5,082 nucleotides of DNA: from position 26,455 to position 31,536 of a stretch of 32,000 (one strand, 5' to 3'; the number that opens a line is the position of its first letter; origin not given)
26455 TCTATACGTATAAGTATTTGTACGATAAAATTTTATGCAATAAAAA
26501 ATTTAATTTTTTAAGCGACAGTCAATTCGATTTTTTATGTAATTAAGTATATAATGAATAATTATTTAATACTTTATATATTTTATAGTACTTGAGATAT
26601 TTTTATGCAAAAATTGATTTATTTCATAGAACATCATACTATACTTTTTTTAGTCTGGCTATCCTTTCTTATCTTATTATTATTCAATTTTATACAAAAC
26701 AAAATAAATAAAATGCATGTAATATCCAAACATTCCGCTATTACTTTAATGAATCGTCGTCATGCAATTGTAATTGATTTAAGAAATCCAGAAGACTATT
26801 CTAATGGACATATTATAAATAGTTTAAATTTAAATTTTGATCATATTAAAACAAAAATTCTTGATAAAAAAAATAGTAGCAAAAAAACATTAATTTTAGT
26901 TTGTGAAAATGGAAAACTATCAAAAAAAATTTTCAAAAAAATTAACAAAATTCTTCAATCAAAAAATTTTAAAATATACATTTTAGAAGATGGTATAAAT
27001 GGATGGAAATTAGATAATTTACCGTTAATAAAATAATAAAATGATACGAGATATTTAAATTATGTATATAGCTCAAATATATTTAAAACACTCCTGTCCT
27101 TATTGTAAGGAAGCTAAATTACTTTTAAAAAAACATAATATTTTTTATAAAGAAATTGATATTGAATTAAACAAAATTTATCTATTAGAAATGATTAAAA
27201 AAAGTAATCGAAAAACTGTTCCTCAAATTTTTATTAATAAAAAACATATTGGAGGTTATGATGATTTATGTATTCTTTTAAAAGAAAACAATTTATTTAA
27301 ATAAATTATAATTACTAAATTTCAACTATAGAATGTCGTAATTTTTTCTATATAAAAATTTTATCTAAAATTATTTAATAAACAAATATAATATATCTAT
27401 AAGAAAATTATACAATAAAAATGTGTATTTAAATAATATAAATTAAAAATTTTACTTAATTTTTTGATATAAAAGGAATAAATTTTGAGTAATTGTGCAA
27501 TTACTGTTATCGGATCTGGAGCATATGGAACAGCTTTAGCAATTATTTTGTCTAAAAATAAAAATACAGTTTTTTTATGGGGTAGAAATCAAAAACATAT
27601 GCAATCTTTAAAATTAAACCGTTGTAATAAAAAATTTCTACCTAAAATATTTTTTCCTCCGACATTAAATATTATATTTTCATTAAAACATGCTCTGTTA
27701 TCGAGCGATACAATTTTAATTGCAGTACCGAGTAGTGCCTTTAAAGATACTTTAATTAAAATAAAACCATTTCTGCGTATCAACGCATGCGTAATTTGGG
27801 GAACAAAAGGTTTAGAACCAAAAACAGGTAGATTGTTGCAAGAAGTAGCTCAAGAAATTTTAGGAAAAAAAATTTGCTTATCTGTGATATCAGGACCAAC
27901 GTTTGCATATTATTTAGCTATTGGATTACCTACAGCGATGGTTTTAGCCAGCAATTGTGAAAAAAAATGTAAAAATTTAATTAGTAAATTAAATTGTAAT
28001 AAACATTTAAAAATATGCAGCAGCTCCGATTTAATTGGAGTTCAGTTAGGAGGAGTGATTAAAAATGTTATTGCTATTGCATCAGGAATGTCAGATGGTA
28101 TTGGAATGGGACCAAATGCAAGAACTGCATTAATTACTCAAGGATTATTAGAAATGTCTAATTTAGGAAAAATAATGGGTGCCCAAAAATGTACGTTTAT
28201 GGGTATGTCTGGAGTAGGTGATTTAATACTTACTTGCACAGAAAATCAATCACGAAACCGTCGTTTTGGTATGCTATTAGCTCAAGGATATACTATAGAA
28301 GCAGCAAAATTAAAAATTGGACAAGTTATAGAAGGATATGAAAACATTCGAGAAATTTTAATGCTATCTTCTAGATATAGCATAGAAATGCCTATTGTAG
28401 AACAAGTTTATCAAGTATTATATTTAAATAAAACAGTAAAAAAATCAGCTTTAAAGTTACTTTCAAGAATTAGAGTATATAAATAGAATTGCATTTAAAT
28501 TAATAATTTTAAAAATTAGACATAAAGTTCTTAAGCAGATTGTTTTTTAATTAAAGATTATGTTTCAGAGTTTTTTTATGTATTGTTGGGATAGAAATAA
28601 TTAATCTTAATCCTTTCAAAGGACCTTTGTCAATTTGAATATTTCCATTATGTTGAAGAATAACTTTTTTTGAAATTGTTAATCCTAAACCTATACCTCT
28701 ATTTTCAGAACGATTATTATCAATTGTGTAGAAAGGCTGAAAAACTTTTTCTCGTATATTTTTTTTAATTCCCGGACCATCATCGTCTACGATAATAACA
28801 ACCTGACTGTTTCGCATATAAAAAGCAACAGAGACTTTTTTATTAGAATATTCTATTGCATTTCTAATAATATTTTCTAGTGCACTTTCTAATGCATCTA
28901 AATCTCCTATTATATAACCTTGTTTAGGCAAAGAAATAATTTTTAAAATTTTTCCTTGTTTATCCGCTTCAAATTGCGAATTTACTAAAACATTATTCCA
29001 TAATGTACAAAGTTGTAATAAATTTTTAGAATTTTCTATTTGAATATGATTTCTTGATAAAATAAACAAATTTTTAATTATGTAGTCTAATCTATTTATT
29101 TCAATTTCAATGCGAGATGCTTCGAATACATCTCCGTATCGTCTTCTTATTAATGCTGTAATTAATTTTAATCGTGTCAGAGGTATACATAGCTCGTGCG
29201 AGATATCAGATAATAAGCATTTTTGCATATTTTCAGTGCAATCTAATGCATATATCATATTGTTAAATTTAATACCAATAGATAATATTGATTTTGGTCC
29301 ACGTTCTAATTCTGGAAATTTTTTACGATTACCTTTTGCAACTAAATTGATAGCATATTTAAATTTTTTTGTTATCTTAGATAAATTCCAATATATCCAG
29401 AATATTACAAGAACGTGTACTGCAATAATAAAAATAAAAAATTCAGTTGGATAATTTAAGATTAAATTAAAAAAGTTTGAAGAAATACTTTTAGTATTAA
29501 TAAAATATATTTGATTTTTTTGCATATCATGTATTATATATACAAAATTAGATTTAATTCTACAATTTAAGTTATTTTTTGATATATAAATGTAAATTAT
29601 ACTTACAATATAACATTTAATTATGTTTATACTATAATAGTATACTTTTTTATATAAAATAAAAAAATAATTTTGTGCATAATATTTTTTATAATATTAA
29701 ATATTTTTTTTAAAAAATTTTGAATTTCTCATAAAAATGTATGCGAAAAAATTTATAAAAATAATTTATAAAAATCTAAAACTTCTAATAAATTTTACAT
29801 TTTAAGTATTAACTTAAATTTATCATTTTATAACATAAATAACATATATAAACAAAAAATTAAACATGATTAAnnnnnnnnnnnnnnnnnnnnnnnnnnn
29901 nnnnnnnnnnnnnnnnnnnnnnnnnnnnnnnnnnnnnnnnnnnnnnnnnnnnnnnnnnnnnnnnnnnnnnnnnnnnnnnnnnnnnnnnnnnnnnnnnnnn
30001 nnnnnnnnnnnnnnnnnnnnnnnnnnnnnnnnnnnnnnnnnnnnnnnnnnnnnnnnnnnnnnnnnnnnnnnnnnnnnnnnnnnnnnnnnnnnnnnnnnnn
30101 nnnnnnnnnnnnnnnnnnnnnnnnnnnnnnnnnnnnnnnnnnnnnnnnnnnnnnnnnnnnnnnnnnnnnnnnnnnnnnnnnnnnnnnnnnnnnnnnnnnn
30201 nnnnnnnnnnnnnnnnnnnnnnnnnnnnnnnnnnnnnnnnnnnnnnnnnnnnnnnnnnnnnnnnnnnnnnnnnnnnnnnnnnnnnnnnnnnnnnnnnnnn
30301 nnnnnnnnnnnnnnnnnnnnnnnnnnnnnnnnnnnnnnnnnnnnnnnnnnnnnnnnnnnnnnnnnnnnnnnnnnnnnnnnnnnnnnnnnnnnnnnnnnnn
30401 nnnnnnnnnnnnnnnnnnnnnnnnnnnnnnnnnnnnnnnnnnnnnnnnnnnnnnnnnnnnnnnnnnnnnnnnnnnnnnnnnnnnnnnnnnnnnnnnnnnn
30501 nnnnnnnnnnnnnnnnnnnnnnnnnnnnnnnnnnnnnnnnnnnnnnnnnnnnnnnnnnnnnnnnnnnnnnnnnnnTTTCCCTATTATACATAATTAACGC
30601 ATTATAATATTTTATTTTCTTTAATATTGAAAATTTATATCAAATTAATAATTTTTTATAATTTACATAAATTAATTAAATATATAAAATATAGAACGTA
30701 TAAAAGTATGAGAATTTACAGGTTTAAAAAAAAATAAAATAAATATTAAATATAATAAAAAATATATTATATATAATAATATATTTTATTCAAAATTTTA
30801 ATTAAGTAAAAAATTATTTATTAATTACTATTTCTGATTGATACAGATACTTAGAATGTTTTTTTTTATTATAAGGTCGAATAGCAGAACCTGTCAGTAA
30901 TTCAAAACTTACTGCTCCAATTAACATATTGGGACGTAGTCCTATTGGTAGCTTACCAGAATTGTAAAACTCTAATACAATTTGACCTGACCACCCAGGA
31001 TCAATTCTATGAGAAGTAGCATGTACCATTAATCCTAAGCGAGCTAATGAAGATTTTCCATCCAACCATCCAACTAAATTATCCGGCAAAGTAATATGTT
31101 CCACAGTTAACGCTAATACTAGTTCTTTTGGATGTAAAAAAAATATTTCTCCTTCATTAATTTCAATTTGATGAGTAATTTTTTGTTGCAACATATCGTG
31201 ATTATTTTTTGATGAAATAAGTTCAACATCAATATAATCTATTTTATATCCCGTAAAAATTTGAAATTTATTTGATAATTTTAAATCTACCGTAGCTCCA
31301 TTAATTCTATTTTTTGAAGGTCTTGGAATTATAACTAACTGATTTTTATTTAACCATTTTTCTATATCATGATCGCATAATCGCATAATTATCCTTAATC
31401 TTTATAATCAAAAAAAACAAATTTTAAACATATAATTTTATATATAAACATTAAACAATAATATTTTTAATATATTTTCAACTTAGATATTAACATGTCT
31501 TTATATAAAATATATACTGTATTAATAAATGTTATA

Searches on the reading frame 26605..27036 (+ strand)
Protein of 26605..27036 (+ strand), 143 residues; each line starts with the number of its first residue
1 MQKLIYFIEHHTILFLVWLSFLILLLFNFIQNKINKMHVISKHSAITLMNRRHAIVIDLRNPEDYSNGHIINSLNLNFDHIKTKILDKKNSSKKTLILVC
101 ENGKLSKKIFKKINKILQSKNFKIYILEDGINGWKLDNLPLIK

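Call 52: search_protein_families(library=ncbifam, proteins=[window:26605-27036:+], max_evalue=0.00001)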
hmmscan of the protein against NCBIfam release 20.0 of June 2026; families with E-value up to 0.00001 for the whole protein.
window:26605-27036:+ (143 aa): 4 families
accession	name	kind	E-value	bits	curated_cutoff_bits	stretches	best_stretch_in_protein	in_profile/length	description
NF006444.0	PRK08762.1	equivalog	2.4e-08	33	449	1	30-141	7-114/387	molybdopterin-synthase adenylyltransferase MoeB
NF001195.0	PRK00162.1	equivalog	3.5e-08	33.7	102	1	36-139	3-101/108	thiosulfate sulfurtransferase GlpE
NF045521.1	rhoda_near_glyco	subfamily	1.1e-07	31.8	145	1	44-140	22-114/144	rhodanese homology domain-containing protein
NF041203.1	rhodanese_LYCAU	equivalog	9.6e-07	28.5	115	1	23-141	6-123/126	rhodanese-related (seleno)protein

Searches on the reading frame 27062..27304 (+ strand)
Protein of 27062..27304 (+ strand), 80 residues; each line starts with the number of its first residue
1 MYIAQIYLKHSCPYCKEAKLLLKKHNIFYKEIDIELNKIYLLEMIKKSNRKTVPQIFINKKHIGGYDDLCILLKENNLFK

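Call 52: search_protein_families(library=ncbifam, proteins=[window:27062-27304:+], max_evalue=0.00001)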
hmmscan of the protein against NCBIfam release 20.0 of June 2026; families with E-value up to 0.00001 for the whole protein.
window:27062-27304:+ (80 aa): 15 families
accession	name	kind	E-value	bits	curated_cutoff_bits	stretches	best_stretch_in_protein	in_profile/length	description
TIGR02181.1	GRX_bact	equivalog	5.9e-27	93.7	90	1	5-78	2-76/80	glutaredoxin 3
NF007923.0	PRK10638.1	equivalog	6.7e-23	80.6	129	1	4-73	4-73/83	glutaredoxin 3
TIGR02180.1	GRX_euk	equivalog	1.1e-16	60.8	87.25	1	6-78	3-80/84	glutaredoxin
TIGR02196.1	GlrX_YruB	hypoth_equivalog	1.3e-16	60.8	88.55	1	5-67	3-65/74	glutaredoxin-like protein, YruB-family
NF008401.0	PRK11200.1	equivalog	1.7e-13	50.6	84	1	4-77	3-83/87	GrxA family glutaredoxin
TIGR02190.1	GlrX-dom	hypoth_equivalog_domain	1.9e-13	50.2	99.3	1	6-69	12-74/79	glutaredoxin-family domain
NF041212.1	Uxx_star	subfamily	2.7e-11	43.5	66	1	5-68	2-66/70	Uxx-star family glutaredoxin-like (seleno)protein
TIGR02183.1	GRXA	equivalog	3.9e-10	39.8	106.5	1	5-78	3-83/86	GrxA family glutaredoxin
TIGR02194.1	GlrX_NrdH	subfamily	1.7e-07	31.3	85.75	1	5-66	2-63/72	glutaredoxin-like protein NrdH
NF045501.1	HUGP_GUXX-star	exception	3.1e-07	30.2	325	1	6-61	169-224/236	HUGP/GUXX-star fusion selenoprotein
NF009398.0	PRK12759.1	equivalog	3.6e-07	29.5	649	1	4-70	4-78/410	bifunctional gluaredoxin/ribonucleoside-diphosphate reductase subunit beta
NF041114.2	gluta_UXX_star_1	equivalog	4.3e-07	30.1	72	1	5-70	2-68/70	UXX-star selenoprotein family 1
TIGR00365.1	TIGR00365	equivalog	1.3e-06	28.4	117.1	1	10-78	25-93/99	Grx4 family monothiol glutaredoxin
NF047338.1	gluta_UXX_star_3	exception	1.8e-06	27.9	97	1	6-54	3-52/70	UXX-star (seleno)protein family 3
TIGR02200.1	GlrX_actino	hypoth_equivalog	5.2e-06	26.8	89.5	1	4-37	2-35/77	mycoredoxin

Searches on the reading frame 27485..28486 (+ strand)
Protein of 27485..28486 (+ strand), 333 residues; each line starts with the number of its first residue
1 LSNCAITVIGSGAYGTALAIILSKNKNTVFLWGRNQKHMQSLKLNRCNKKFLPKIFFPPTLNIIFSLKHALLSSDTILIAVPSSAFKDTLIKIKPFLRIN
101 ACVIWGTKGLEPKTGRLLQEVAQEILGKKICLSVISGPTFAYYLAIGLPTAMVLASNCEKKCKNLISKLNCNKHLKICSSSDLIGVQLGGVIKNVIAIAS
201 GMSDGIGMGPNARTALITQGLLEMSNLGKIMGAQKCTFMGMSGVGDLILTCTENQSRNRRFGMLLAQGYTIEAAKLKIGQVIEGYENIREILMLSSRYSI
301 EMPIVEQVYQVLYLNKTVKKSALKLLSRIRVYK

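Call 52: search_protein_families(library=ncbifam, proteins=[window:27485-28486:+], max_evalue=0.00001)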
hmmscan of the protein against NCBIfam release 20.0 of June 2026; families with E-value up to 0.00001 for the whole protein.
window:27485-28486:+ (333 aa): 15 families
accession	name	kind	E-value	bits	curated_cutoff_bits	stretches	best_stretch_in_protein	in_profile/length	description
NF000939.0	PRK00094.1-1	equivalog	4.7e-143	476.3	473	1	2-330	4-332/339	NAD(P)H-dependent glycerol-3-phosphate dehydrogenase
NF000940.0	PRK00094.1-2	subfamily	9.8e-109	363.8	202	1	6-328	3-323/330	NAD(P)H-dependent glycerol-3-phosphate dehydrogenase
NF000942.0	PRK00094.1-4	subfamily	1.8e-101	339.7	257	1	5-328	4-327/334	NAD(P)H-dependent glycerol-3-phosphate dehydrogenase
NF000941.0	PRK00094.1-3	equivalog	7e-91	304.9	423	1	5-328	3-327/336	NAD(P)H-dependent glycerol-3-phosphate dehydrogenase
NF000946.0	PRK00094.2-4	equivalog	6.1e-78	262.2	455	1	4-326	5-325/342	NAD(P)H-dependent glycerol-3-phosphate dehydrogenase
NF000944.0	PRK00094.2-2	equivalog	5.6e-73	245.9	603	1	4-326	21-340/371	NAD(P)H-dependent glycerol-3-phosphate dehydrogenase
NF011211.0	PRK14618.1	equivalog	5.5e-72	242.7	489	1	4-328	5-323/328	NAD(P)H-dependent glycerol-3-phosphate dehydrogenase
NF009098.0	PRK12439.1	equivalog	1.1e-71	242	436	1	5-321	9-323/341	NAD(P)H-dependent glycerol-3-phosphate dehydrogenase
NF011213.0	PRK14620.1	equivalog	4e-66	223.4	478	1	5-326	2-325/326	NAD(P)H-dependent glycerol-3-phosphate dehydrogenase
NF011212.0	PRK14619.1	equivalog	2.3e-62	211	377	1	66-328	41-302/309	NAD(P)H-dependent glycerol-3-phosphate dehydrogenase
NF000943.0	PRK00094.2-1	equivalog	3.7e-62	210.6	400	1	5-328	2-295/296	NAD(P)H-dependent glycerol-3-phosphate dehydrogenase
NF000947.0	PRK00094.2-5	equivalog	2.2e-55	188.4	251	1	5-315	6-317/323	NAD(P)H-dependent glycerol-3-phosphate dehydrogenase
TIGR03376.1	glycerol3P_DH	equivalog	2e-49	168.6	285.5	1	6-320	2-337/342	glycerol-3-phosphate dehydrogenase (NAD(+))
NF000945.0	PRK00094.2-3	equivalog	4e-41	141.9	491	1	6-322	3-342/352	NAD(P)H-dependent glycerol-3-phosphate dehydrogenase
TIGR00745.1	apbA_panE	subfamily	2e-06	27.3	141.35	1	6-111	2-106/305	2-dehydropantoate 2-reductase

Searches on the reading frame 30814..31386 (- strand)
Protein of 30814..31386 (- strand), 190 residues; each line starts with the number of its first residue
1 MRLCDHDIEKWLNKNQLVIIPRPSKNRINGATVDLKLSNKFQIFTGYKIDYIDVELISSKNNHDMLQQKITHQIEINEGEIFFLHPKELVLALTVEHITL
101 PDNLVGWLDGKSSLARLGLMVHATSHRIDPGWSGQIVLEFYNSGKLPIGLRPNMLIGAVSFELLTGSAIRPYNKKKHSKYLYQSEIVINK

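Call 52: search_protein_families(library=ncbifam, proteins=[window:30814-31386:-], max_evalue=0.00001)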
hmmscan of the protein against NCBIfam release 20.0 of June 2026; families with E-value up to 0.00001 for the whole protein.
window:30814-31386:- (190 aa): 1 family
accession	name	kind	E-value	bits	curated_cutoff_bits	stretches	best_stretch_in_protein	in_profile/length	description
TIGR02274.1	dCTP_deam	equivalog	2.3e-59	200.1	92.8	1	2-189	1-178/180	dCTP deaminase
